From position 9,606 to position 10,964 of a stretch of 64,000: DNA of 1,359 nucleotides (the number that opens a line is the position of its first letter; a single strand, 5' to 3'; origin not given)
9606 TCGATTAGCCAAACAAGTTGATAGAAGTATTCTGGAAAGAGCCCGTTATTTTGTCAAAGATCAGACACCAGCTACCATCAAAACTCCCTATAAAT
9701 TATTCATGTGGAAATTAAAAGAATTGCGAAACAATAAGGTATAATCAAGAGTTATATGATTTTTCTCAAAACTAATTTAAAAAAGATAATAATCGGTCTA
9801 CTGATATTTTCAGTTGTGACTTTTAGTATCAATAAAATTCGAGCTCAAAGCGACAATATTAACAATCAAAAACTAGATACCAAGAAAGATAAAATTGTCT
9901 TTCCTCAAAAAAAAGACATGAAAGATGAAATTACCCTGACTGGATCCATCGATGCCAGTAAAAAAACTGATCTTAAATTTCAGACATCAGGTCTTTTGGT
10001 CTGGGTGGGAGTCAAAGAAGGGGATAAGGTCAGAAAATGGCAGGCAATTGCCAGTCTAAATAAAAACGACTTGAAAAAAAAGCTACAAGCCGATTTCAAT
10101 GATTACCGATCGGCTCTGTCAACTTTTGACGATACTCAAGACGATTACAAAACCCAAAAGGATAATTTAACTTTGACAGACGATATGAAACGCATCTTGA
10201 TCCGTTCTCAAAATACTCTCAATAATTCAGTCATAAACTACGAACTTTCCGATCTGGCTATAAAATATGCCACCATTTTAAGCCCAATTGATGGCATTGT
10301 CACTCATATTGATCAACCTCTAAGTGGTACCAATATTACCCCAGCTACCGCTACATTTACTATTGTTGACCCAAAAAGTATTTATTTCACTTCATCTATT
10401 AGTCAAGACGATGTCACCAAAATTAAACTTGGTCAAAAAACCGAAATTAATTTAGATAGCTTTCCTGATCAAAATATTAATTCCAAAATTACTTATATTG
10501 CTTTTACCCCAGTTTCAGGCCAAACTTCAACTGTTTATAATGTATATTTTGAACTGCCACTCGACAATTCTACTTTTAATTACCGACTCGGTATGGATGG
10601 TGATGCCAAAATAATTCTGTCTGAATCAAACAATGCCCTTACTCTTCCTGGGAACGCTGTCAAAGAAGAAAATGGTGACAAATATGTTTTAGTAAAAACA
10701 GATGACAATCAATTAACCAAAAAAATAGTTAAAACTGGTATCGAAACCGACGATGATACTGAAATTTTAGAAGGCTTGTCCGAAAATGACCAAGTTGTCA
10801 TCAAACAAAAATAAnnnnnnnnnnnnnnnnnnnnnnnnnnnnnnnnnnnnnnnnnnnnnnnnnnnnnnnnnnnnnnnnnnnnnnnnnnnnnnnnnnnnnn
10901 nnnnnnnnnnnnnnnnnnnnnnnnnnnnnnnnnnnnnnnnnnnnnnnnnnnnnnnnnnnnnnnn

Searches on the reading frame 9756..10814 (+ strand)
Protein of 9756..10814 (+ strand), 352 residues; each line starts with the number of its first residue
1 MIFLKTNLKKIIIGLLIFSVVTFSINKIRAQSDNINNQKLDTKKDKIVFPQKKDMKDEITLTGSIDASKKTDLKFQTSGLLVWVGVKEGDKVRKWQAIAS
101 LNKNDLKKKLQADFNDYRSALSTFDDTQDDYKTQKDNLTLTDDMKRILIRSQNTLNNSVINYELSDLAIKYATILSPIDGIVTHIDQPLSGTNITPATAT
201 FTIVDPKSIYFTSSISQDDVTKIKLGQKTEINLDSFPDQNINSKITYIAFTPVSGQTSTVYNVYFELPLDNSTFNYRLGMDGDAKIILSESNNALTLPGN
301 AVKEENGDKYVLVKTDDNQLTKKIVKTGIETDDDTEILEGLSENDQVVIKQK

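Call 9: search_protein_families(library=pfam, proteins=[window:9756-10814:+], max_evalue=0.01)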
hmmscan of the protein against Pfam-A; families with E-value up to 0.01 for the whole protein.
window:9756-10814:+ (352 aa): 2 families
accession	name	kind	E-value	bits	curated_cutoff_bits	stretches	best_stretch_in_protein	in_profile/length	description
PF16576.10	HlyD_D23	-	1.3e-15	57.7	30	1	55-250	2-186/214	Barrel-sandwich domain of CusB or HlyD membrane-fusion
PF13437.12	HlyD_3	-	3e-12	47.7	22.2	1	173-270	1-96/106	HlyD family secretion protein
